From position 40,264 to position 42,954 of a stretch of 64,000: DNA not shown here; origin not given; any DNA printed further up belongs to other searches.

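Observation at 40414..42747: YerE/acetolactate-synthase-like ThDP enzyme fused to a GNAT domain inside a CDP-deoxysugar operon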

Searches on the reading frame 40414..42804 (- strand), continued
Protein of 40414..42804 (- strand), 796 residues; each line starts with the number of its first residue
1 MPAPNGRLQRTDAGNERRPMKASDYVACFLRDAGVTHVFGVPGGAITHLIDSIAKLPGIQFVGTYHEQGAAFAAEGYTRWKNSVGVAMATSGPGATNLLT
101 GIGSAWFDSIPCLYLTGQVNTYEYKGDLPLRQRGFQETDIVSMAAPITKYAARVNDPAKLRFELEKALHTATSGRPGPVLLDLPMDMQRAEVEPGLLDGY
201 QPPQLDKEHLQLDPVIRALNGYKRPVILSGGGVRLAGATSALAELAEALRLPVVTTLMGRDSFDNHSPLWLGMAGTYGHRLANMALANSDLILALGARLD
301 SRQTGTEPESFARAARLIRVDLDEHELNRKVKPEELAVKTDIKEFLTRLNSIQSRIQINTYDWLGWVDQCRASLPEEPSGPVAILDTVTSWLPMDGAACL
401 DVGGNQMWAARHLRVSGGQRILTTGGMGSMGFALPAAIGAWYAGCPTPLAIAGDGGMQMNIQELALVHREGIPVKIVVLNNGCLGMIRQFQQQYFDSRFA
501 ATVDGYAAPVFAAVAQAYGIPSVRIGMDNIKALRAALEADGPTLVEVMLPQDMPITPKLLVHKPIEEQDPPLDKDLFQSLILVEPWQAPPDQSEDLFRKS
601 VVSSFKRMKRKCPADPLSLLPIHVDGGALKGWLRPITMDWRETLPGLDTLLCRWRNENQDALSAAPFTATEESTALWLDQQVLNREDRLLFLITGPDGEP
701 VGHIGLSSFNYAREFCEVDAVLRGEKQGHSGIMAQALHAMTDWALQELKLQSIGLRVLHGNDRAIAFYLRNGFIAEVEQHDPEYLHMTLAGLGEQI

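Call 23: find_encoding_contigs(protein=P0015, flank=10000, max_places=1)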
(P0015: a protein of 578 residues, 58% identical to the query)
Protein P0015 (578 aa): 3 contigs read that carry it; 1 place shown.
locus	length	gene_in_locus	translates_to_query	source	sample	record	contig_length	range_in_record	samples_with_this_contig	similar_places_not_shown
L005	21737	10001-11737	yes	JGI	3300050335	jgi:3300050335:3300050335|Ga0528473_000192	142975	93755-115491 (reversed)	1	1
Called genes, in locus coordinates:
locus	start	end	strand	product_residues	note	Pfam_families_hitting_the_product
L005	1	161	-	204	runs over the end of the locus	PF00881:Nitroreductase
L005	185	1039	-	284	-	PF02585:PIG-L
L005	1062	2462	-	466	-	PF00480:ROK (weak)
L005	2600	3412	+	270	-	PF02522:Antibiotic_NAT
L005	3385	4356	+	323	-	PF19187:HTH_PafC, PF08220:HTH_DeoR (faint), PF08279:HTH_11, PF13280:WYL, PF25583:WCX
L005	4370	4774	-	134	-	-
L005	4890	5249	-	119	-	PF00453:Ribosomal_L20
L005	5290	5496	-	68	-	PF01632:Ribosomal_L35p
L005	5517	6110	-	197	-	PF05198:IF3_N, PF00707:IF3_C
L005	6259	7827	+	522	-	PF01266:DAO, PF01593:Amino_oxidase (faint), PF13450:NAD_binding_8 (weak), PF00355:Rieske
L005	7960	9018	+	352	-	-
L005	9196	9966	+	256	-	PF00483:NTP_transferase, PF12804:NTP_transf_3 (weak)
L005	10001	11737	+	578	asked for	PF02776:TPP_enzyme_N, PF00205:TPP_enzyme_M, PF02775:TPP_enzyme_C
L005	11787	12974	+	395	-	PF00535:Glycos_transf_2, PF10111:Glyco_tranf_2_2, PF13641:Glyco_tranf_2_3, PF13506:Glyco_transf_21 (weak)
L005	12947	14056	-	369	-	PF00535:Glycos_transf_2 (faint), PF14853:Fis1_TPR_C (faint)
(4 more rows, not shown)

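Call 24: find_encoding_contigs(protein=P0017, flank=10000, max_places=1)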
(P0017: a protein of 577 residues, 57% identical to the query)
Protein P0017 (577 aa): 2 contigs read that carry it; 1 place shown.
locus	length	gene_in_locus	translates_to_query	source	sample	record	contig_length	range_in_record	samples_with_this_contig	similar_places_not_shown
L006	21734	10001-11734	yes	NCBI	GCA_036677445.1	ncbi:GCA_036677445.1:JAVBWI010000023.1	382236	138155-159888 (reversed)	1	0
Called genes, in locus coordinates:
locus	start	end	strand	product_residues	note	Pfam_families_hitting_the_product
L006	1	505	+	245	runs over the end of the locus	PF01569:PAP2 (weak)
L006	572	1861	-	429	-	PF00365:PFK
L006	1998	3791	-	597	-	PF25919:BSH_CusB (faint), PF00364:Biotin_lipoyl (faint), PF25917:BSH_RND, PF25973:BSH_CzcB (faint), PF25984:BSH_YknX (faint), PF25989:YknX_C, PF25975:CzcB_C (faint)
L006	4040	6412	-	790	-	PF02687:FtsX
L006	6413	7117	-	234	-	PF02463:SMC_N (faint), PF00005:ABC_tran, PF13304:AAA_21 (faint)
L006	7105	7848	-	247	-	PF00440:TetR_N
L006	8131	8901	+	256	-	PF00483:NTP_transferase, PF12804:NTP_transf_3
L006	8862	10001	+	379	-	PF01370:Epimerase, PF02719:Polysacc_synt_2, PF16363:GDP_Man_Dehyd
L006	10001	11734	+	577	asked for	PF02776:TPP_enzyme_N, PF00205:TPP_enzyme_M, PF02775:TPP_enzyme_C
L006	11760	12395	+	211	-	PF13302:Acetyltransf_3, PF00583:Acetyltransf_1 (weak)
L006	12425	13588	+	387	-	PF00155:Aminotran_1_2, PF01053:Cys_Met_Meta_PP (weak), PF01041:DegT_DnrJ_EryC1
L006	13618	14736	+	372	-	PF00155:Aminotran_1_2 (weak), PF01041:DegT_DnrJ_EryC1, PF01212:Beta_elim_lyase (weak), PF00266:Aminotran_5 (weak)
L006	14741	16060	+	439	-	PF01041:DegT_DnrJ_EryC1, PF01212:Beta_elim_lyase (weak)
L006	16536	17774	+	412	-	PF13641:Glyco_tranf_2_3, PF00535:Glycos_transf_2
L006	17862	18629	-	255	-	PF08220:HTH_DeoR, PF00455:DeoRC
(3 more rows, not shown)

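Call 25: find_encoding_contigs(protein=P0056, flank=10000, max_places=1)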
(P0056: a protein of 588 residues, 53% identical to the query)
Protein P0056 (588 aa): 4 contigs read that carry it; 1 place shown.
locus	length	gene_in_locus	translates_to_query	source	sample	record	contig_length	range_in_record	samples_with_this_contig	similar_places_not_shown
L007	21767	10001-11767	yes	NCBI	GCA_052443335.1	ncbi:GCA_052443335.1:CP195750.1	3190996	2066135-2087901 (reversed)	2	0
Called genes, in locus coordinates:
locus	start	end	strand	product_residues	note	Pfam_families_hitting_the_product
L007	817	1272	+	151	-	PF18573:BclA_C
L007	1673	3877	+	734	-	-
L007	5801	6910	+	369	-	PF00535:Glycos_transf_2 (weak)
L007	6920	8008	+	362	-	PF00535:Glycos_transf_2 (weak)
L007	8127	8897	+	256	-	PF00483:NTP_transferase, PF12804:NTP_transf_3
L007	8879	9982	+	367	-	PF01370:Epimerase, PF02719:Polysacc_synt_2, PF16363:GDP_Man_Dehyd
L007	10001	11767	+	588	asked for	PF02776:TPP_enzyme_N, PF00205:TPP_enzyme_M, PF02775:TPP_enzyme_C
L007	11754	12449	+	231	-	PF13302:Acetyltransf_3, PF00583:Acetyltransf_1 (weak)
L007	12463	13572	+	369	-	PF00155:Aminotran_1_2 (weak), PF01041:DegT_DnrJ_EryC1, PF00266:Aminotran_5, PF01212:Beta_elim_lyase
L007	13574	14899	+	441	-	PF01041:DegT_DnrJ_EryC1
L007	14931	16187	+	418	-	PF00535:Glycos_transf_2, PF13641:Glyco_tranf_2_3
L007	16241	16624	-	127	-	PF04020:Phage_holin_4_2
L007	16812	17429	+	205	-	PF02659:Mntp (weak)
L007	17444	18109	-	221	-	PF01255:Prenyltransf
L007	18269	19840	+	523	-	PF03323:GerA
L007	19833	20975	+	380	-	PF25198:Spore_GerAC_N, PF05504:Spore_GerAC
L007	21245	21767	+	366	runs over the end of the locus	PF03845:Spore_permease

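Call 35: find_related_loci(query=A1, collection=genome_contigs, flank=9000)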
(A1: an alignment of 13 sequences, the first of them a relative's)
Query A1 (777 aa) in genome_contigs; peptide patterns used: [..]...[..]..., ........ (x = any residue, [..] = any of these).
590 stretches matched a pattern; 512 encode a relative of the query (tblastn E <= 1e-3); the best 80 are kept; 80 distinct loci.
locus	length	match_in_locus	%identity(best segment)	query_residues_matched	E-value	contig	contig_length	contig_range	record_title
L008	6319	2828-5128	53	1-760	0e+0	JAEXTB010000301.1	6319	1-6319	MAG: Bacillota bacterium isolate OH_HBrB_334 k127_1654792, whole genome shotgun sequence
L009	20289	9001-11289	52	1-764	0e+0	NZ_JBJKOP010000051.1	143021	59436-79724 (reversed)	MAG: Caproicibacter sp. isolate Bin_3 S1Ck127_5515_flag_0_multi_205.6246_len_143021, whole genome shotgun sequence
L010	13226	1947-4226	50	1-754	0e+0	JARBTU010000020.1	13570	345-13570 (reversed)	MAG: Oscillospiraceae bacterium isolate L_E1_T20_C_bin.154 scaffold_6422, whole genome shotgun sequence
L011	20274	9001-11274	50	1-754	0e+0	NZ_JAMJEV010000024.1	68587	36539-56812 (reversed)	Desulfosporosinus nitroreducens strain P130 NODE_24_length_68587_cov_157.602423, whole genome shotgun sequence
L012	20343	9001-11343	52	1-768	0e+0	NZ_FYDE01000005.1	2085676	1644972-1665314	Marasmitruncus massiliensis strain Marseille-P3646, whole genome shotgun sequence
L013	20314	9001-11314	57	1-760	0e+0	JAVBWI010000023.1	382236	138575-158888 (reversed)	MAG: Clostridia bacterium isolate ZNE14_Bin7 all_Scaff014675, whole genome shotgun sequence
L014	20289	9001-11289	52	1-764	0e+0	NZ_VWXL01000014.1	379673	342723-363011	Caproicibacter fermentans strain EA1 CAFE_14, whole genome shotgun sequence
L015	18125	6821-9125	55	1-755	0e+0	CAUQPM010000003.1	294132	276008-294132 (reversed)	MAG TPA_asm: uncultured Oscillospiraceae bacterium isolate ERR9968766_bin.1_MetaWRAP_v1.3_MAG genome assembly, contig: E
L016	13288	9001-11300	56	1-760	0e+0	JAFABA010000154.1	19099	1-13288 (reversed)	MAG: Bacillota bacterium isolate OH_SBB_106 k127_588672, whole genome shotgun sequence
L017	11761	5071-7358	53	1-754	0e+0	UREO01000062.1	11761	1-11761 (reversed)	uncultured Ruminococcaceae bacterium isolate UMGS926 genome assembly, contig: NODE_319_length_11761_cov_14.936357, whole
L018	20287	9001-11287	54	1-754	0e+0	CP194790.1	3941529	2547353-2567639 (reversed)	Caproiciproducens sp. R1 chromosome, complete genome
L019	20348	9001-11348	55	1-760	0e+0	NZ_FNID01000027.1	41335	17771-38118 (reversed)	Acetanaerobacterium elongatum strain CGMCC 1.5012, whole genome shotgun sequence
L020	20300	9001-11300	55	1-760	0e+0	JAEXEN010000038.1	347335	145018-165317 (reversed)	MAG: Bacillota bacterium isolate OH_HBB_203 k127_1057796, whole genome shotgun sequence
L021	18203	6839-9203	55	1-773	0e+0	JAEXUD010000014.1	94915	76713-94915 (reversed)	MAG: Bacillota bacterium isolate OH_HBrB_378 k127_259056, whole genome shotgun sequence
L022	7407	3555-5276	54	1-566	0e+0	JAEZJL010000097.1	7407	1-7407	MAG: Bacillota bacterium isolate OH_CDB_236 k127_2255847, whole genome shotgun sequence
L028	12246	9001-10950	44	1-635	6e-180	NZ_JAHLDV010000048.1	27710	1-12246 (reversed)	Clostridium frigoris strain DSM 14204 contig00048, whole genome shotgun sequence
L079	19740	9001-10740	48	1-568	8e-168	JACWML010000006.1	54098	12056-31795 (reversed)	MAG: Methanomicrobia archaeon isolate SPRUCE.2015.31.metabat2.23 SPRUCE.2015.31_scaffold_214, whole genome shotgun seque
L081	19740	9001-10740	49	1-565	3e-167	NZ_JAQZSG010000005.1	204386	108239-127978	Paenibacillus thermotolerans strain YIM B05602 Scaffold5, whole genome shotgun sequence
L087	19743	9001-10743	47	1-569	1e-166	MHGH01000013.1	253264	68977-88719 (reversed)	MAG: Omnitrophica WOR_2 bacterium RBG_13_41_10 RBG_13_scaffold_45, whole genome shotgun sequence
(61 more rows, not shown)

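Call 40: search_protein_families(library=pfam, proteins=[L028:8032-8985:+, L081:8025-8981:+, L079:7415-8089:-, L087:8018-9001:+], max_evalue=0.01)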
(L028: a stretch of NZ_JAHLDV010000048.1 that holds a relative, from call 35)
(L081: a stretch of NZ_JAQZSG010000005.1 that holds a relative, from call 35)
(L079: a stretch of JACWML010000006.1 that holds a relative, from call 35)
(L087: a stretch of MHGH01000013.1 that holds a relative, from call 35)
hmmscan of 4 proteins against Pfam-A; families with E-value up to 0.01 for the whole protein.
L028:8032-8985:+ (318 aa): 11 families
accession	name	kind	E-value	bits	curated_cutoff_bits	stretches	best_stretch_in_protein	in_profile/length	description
PF01370.27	Epimerase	-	8.6e-53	179.6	20.9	1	11-241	1-240/240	NAD dependent epimerase/dehydratase family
PF16363.11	GDP_Man_Dehyd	-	5.8e-50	171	27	1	12-304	1-330/332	GDP-mannose 4,6 dehydratase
PF02719.21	Polysacc_synt_2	-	6.9e-17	62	20.2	1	11-264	1-252/293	Polysaccharide biosynthesis protein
PF01073.25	3Beta_HSD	-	8.8e-17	61.5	22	1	12-236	1-237/280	3-beta hydroxysteroid dehydrogenase/isomerase family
PF07993.18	NAD_binding_4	-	1.6e-13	50.8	20.1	2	13-61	1-52/258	Male sterility protein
PF04321.23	RmlD_sub_bind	-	1.1e-09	38.2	27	1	10-158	2-134/287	RmlD substrate binding domain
PF00106.31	adh_short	-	2.5e-09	37.3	26.6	1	9-165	1-165/195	short chain dehydrogenase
PF13460.12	NAD_binding_10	-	9.2e-07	29.3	27.2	1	15-130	1-102/184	NAD(P)H-binding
PF05368.20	NmrA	-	2.4e-06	27.8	27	1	7-66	1-56/298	NmrA-like family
PF08659.16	KR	-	2.3e-05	24.8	22.6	1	11-129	3-139/180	KR domain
PF03435.24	Sacchrp_dh_NADP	-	0.00094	20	25.1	1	11-71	1-65/129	Saccharopine dehydrogenase NADP binding domain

L081:8025-8981:+ (319 aa): 9 families
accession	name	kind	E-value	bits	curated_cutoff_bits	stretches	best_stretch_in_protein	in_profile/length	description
PF01370.27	Epimerase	-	6.2e-47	160.5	20.9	1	13-231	1-226/240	NAD dependent epimerase/dehydratase family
PF16363.11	GDP_Man_Dehyd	-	2.5e-38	132.8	27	1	14-307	1-331/332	GDP-mannose 4,6 dehydratase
PF01073.25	3Beta_HSD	-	4.5e-13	49.3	22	1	14-224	1-223/280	3-beta hydroxysteroid dehydrogenase/isomerase family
PF04321.23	RmlD_sub_bind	-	4e-11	43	27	1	12-157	2-131/287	RmlD substrate binding domain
PF02719.21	Polysacc_synt_2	-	5.2e-09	36.1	20.2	1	13-125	1-125/293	Polysaccharide biosynthesis protein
PF07993.18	NAD_binding_4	-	8e-08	32.2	20.1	1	15-48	1-37/258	Male sterility protein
PF13460.12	NAD_binding_10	-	9e-06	26.1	27.2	1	17-166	1-135/184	NAD(P)H-binding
PF05368.20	NmrA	-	0.00014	22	27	1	11-53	3-45/298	NmrA-like family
PF00106.31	adh_short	-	0.00098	19.1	26.6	1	11-80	1-74/195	short chain dehydrogenase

L079:7415-8089:- (225 aa): 3 families
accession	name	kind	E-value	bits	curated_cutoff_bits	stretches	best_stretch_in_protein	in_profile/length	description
PF13302.13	Acetyltransf_3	-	9.3e-09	36.5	25.4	1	61-186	11-138/138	Acetyltransferase (GNAT) domain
PF00583.31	Acetyltransf_1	-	6e-07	30.2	20.7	1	75-185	6-116/116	Acetyltransferase (GNAT) family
PF13508.13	Acetyltransf_7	-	0.0028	18.4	27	0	161-187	58-84/84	Acetyltransferase (GNAT) domain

L087:8018-9001:+ (328 aa): 7 families
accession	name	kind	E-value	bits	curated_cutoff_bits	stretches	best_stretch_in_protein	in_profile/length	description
PF01370.27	Epimerase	-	1.4e-45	156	20.9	1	10-241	1-240/240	NAD dependent epimerase/dehydratase family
PF16363.11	GDP_Man_Dehyd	-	9.6e-35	121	27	1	11-306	1-332/332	GDP-mannose 4,6 dehydratase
PF01073.25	3Beta_HSD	-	3.2e-13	49.8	22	1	11-238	1-246/280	3-beta hydroxysteroid dehydrogenase/isomerase family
PF04321.23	RmlD_sub_bind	-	7.7e-13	48.6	27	1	9-264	2-239/287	RmlD substrate binding domain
PF02719.21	Polysacc_synt_2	-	5.6e-12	45.9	20.2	1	10-264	1-252/293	Polysaccharide biosynthesis protein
PF07993.18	NAD_binding_4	-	2e-05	24.3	20.1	0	12-59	1-51/258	Male sterility protein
PF05368.20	NmrA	-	2.8e-05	24.3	27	1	8-66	3-57/298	NmrA-like family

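Call 62: search_protein_families(library=pfam, proteins=[L007:817-1272:+, L002:3509-3772:-], max_evalue=1)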
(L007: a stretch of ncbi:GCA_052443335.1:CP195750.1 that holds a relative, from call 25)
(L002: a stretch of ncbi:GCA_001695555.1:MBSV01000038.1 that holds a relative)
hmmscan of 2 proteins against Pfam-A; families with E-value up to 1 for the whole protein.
L007:817-1272:+ (151 aa): 2 families
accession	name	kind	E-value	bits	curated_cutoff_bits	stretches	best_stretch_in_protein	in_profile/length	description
PF18573.7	BclA_C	-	9.4e-09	35.7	38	1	30-149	12-127/128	BclA C-terminal domain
PF00386.27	C1q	-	0.00012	22.8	23.7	1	36-76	17-56/127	C1q domain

L002:3509-3772:- (87 aa): 2 families
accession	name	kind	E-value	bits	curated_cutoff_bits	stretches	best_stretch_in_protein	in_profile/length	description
PF18573.7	BclA_C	-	1.2e-11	45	38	1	2-83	43-124/128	BclA C-terminal domain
PF00386.27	C1q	-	0.03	15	23.7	1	3-75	43-116/127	C1q domain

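Call 63: predict_structure(alignment_id=A1)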
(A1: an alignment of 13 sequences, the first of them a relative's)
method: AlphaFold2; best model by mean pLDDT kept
length: 777 residues; sequences in the alignment: 13
mean_pLDDT: 83.7   pTM: 0.70
mean pLDDT of the five models: 83.7, 82.9, 81.1, 80.9, 79.9
residues with pLDDT >= 90: 334; 70-90: 333; 50-70: 74; < 50: 36
segments of 3 or more residues with pLDDT < 50: 102-116, 408-410, 473-483, 774-777
pLDDT, mean of each block of 10 residues (from residue 1): 95 95 87 94 91 92 91 71 80 88 46 51 86 91 95 87 90 91 73 89 94 86 95 91 91 87 91 89 66 84 75 82 92 93 94 74 83 91 77 85 67 87 94 86 93 94 67 44 56 94 93 94 94 69 75 86 80 71 89 79 88 92 90 86 77 90 89 90 90 86 64 89 90 87 86 81 82 47
secondary structure, 60 per line:
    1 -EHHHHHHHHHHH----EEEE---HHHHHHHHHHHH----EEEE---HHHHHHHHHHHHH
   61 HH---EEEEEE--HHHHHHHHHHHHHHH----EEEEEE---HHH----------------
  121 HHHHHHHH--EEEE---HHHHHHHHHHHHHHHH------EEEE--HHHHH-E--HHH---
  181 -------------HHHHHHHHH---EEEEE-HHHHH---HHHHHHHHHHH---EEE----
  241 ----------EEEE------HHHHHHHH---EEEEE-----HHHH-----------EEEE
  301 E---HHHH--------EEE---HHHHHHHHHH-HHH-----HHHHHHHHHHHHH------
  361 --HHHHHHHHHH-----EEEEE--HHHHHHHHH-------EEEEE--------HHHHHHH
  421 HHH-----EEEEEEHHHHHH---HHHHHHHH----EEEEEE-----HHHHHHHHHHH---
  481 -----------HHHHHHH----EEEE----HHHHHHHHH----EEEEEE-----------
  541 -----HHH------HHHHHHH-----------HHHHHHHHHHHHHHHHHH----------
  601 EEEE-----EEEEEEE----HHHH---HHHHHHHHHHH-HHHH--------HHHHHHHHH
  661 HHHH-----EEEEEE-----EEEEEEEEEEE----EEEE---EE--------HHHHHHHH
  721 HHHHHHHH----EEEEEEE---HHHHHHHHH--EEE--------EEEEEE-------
elements in order (helices of 4 or more, strands of 3 or more residues): H3-13 E18-21 H25-36 E41-44 H48-62 E66-71 H74-88 E93-98 H121-128 E131-134 H138-153 E160-163 H166-170 H194-202 E206-210 H212-216 H220-230 E234-236 E251-254 H261-268 E272-276 H282-285 E297-301 H305-308 E317-319 H323-332 H342-354 H363-372 E378-382 H385-393 E401-405 H414-423 E429-434 H435-440 H444-451 E456-461 H467-477 H492-498 E503-506 H511-519 E524-529 H555-561 H573-590 E601-604 E610-616 H621-624 H628-638 H640-643 H652-664 E670-675 E681-691 E696-699 H713-728 E733-739 H743-751 E754-756 E765-770
